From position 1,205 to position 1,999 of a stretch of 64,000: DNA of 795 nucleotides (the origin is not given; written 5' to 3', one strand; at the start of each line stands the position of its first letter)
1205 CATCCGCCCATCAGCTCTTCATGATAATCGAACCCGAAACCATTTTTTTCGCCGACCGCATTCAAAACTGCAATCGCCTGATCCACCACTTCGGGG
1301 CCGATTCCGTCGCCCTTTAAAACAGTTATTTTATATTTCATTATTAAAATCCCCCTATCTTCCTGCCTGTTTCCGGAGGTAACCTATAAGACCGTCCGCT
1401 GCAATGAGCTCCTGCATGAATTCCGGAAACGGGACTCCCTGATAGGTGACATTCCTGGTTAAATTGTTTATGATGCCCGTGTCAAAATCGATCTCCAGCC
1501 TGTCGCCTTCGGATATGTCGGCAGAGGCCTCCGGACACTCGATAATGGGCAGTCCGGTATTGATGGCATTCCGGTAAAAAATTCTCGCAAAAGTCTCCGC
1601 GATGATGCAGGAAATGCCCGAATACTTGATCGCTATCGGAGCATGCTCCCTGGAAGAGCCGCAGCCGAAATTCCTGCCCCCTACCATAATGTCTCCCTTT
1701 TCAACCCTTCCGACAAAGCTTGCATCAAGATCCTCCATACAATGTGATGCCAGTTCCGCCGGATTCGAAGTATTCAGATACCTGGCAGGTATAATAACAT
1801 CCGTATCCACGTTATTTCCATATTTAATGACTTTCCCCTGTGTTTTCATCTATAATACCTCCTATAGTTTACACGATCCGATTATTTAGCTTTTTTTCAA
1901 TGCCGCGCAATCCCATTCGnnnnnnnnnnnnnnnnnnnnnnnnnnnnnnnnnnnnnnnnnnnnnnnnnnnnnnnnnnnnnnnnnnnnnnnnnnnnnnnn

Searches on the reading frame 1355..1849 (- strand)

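Call 10: search_protein_families(library=pfam, proteins=[window:1355-1849:-])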
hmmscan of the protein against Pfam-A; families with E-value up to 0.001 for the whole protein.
window:1355-1849:- (164 aa): 1 family
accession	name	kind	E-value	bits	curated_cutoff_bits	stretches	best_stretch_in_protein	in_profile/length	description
PF00694.25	Aconitase_C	-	2.4e-19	70.4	22.8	1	48-104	70-127/131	Aconitase C-terminal domain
